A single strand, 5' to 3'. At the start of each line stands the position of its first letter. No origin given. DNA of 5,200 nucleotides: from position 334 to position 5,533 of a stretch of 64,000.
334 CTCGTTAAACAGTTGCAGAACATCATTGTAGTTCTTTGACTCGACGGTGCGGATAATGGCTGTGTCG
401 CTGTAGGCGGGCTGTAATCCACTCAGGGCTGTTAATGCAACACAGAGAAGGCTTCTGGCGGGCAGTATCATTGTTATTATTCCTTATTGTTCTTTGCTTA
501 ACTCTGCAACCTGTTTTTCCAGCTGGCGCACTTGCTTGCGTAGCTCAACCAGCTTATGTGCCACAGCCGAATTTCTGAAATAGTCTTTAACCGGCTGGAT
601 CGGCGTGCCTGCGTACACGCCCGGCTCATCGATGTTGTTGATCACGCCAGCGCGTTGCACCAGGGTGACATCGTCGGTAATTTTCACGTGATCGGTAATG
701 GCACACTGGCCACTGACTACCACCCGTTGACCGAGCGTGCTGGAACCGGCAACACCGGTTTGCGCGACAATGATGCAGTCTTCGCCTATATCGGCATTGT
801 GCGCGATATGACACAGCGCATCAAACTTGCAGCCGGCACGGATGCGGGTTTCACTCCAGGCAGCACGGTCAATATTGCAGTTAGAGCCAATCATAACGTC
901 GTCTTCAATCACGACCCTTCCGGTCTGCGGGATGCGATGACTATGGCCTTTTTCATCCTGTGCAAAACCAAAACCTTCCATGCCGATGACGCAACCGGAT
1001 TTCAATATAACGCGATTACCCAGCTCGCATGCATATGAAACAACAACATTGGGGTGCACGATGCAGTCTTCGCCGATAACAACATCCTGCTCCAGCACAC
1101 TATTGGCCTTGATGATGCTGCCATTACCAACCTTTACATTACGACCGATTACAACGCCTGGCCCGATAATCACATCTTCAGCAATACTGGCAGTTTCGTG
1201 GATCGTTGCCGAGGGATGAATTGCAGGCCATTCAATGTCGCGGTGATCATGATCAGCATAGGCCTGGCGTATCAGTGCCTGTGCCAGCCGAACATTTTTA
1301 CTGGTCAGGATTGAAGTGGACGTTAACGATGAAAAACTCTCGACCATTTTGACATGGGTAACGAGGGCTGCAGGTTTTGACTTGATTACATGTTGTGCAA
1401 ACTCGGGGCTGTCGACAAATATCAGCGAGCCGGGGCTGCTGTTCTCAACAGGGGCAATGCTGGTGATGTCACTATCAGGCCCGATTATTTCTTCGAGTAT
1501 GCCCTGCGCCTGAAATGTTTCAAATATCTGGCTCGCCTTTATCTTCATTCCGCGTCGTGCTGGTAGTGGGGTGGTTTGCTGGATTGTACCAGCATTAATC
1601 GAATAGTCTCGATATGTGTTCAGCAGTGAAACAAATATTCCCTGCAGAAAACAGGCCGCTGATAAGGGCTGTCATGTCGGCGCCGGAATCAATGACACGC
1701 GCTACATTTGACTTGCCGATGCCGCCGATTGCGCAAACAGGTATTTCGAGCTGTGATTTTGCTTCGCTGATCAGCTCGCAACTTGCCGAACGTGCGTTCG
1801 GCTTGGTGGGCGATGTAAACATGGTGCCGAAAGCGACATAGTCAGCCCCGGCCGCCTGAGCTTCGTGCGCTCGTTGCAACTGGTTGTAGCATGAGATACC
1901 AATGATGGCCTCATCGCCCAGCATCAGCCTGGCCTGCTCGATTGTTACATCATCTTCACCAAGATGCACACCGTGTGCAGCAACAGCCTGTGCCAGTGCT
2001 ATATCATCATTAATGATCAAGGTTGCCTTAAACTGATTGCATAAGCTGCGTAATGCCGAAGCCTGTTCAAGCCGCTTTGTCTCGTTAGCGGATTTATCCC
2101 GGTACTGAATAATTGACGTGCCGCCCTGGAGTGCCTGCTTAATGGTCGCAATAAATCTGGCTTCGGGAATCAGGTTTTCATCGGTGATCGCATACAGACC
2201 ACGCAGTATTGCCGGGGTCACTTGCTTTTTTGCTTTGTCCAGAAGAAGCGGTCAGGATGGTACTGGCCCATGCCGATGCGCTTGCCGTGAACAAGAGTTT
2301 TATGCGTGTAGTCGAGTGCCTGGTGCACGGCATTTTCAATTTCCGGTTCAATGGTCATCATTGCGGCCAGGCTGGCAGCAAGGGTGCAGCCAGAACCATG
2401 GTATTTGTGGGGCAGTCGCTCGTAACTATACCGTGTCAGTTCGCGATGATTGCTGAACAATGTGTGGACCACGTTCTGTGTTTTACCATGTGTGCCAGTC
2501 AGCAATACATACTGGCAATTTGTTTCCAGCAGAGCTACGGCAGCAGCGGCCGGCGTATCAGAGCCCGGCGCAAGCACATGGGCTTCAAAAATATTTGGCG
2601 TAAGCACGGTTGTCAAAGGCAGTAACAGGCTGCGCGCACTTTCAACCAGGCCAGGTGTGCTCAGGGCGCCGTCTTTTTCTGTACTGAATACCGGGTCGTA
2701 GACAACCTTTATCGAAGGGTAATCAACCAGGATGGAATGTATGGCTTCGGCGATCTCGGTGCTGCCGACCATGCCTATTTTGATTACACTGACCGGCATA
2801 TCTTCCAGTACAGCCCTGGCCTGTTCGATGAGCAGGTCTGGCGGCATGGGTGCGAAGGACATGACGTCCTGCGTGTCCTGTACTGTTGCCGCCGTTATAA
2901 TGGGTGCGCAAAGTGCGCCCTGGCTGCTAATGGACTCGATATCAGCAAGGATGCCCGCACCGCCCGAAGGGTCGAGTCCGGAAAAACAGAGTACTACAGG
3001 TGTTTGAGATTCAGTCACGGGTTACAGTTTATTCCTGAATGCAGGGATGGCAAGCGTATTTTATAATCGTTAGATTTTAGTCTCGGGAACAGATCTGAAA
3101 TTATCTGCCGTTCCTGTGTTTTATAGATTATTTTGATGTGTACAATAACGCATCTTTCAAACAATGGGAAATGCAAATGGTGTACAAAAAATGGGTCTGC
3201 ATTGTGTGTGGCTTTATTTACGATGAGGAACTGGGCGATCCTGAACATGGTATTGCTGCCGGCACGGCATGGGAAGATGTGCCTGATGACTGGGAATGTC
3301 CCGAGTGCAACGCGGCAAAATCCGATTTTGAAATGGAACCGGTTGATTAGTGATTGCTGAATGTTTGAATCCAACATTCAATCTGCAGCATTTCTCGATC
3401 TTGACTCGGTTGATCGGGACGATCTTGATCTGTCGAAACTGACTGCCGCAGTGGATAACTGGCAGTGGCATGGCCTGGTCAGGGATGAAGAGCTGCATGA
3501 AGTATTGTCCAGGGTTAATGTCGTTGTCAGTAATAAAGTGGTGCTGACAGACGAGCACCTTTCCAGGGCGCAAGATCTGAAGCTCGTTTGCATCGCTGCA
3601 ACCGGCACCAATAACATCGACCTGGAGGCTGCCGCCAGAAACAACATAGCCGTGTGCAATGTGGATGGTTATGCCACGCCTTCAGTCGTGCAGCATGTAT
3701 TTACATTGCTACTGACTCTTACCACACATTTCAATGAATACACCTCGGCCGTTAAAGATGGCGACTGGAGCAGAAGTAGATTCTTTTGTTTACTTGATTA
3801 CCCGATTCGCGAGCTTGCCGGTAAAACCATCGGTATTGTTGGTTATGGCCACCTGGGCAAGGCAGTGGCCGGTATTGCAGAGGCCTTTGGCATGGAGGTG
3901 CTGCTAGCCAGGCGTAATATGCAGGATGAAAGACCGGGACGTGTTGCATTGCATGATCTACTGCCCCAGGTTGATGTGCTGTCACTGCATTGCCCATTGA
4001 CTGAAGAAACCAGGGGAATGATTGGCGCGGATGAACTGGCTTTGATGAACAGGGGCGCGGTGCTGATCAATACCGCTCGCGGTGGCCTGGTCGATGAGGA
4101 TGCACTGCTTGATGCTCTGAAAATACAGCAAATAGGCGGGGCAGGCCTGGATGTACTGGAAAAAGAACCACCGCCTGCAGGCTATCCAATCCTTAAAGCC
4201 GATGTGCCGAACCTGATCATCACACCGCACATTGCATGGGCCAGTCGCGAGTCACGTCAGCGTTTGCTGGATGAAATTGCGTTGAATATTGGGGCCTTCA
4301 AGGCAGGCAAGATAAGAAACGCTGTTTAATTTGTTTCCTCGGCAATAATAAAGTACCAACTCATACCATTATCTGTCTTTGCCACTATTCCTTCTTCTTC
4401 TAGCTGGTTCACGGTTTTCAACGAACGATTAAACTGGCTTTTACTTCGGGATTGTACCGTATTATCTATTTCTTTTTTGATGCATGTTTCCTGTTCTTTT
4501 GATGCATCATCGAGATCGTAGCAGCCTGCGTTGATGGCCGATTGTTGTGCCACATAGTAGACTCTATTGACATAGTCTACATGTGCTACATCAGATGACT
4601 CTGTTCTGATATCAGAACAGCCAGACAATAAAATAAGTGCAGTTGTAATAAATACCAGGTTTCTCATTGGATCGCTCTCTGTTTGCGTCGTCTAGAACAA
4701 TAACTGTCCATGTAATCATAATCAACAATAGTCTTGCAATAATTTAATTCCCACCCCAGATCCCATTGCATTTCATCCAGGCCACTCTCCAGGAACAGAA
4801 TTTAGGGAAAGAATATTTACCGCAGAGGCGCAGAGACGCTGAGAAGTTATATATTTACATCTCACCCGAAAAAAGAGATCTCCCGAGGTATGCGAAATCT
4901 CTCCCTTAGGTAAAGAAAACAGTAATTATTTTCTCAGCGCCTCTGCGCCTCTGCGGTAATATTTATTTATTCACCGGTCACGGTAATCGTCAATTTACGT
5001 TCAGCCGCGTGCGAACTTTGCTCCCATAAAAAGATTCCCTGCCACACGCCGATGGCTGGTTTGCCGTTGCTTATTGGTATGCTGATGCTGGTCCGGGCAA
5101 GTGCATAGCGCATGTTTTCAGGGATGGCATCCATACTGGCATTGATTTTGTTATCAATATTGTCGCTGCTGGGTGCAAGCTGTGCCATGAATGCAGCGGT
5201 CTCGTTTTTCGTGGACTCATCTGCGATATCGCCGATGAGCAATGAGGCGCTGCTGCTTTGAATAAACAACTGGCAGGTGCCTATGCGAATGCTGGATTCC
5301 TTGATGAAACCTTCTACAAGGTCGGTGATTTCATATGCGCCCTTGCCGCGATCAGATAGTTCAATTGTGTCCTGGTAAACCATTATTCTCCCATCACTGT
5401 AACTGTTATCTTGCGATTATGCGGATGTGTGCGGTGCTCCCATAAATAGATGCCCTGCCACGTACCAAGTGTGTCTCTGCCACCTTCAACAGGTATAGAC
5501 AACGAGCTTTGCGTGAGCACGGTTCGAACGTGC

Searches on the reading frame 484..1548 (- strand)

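Call 35: search_protein_families(library=pfam, max_evalue=0.00001, proteins=[window:484-1548:-])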
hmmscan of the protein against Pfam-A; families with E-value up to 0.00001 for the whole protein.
window:484-1548:- (354 aa): 3 families
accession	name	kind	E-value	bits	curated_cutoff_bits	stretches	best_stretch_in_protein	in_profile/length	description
PF00132.30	Hexapep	-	8.7e-27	92.1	27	3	120-153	2-35/36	Bacterial transferase hexapeptide (six repeats)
PF25084.1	LbH_EIF2B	-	2.2e-12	47.4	54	1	110-190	18-95/105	EIF2B subunit epsilon LbH domain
PF04613.19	LpxD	-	2e-07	31.2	30.8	1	27-93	3-67/70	UDP-3-O-[3-hydroxymyristoyl] glucosamine N-acyltransferase, LpxD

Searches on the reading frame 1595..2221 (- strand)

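Call 35: search_protein_families(library=pfam, max_evalue=0.00001, proteins=[window:1595-2221:-])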
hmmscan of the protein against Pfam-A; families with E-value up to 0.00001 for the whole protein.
window:1595-2221:- (208 aa): 1 family
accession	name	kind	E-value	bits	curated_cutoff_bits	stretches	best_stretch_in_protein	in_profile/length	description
PF02581.23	TMP-TENI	-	4e-61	206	27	1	9-190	1-180/180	Thiamine monophosphate synthase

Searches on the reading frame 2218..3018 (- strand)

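Call 35: search_protein_families(library=pfam, max_evalue=0.00001, proteins=[window:2218-3018:-])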
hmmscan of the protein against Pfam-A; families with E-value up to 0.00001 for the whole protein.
window:2218-3018:- (266 aa): 1 family
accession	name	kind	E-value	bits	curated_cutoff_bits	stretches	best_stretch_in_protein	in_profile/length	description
PF08543.17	Phos_pyr_kin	-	9.8e-64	215.5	27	1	16-253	1-243/246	Phosphomethylpyrimidine kinase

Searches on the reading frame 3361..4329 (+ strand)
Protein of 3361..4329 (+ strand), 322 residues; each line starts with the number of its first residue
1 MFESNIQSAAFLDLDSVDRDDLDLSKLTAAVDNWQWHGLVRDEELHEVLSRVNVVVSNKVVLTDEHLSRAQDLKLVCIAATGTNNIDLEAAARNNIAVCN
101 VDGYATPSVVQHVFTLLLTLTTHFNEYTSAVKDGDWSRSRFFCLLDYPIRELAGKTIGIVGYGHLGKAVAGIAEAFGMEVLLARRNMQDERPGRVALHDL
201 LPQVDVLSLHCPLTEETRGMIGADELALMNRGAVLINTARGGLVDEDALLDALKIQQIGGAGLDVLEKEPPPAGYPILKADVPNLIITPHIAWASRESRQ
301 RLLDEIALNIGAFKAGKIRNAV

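Call 35: search_protein_families(library=pfam, max_evalue=0.00001, proteins=[window:3361-4329:+])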
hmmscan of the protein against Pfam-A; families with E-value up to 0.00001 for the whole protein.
window:3361-4329:+ (322 aa): 2 families
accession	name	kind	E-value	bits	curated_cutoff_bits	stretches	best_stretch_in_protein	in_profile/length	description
PF02826.25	2-Hacid_dh_C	-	2.1e-57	193.8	25.1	1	114-292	1-178/178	D-isomer specific 2-hydroxyacid dehydrogenase, NAD binding domain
PF00389.36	2-Hacid_dh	-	4.2e-21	75.5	24.6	1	40-320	28-131/134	D-isomer specific 2-hydroxyacid dehydrogenase, catalytic domain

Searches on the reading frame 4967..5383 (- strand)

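Call 35: search_protein_families(library=pfam, max_evalue=0.00001, proteins=[window:4967-5383:-])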
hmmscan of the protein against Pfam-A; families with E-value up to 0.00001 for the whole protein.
window:4967-5383:- (138 aa): 1 family
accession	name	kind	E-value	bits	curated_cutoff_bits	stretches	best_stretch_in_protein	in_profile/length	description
PF01894.22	UPF0047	-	1.7e-20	73.8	27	1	18-135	1-117/117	Uncharacterised protein family UPF0047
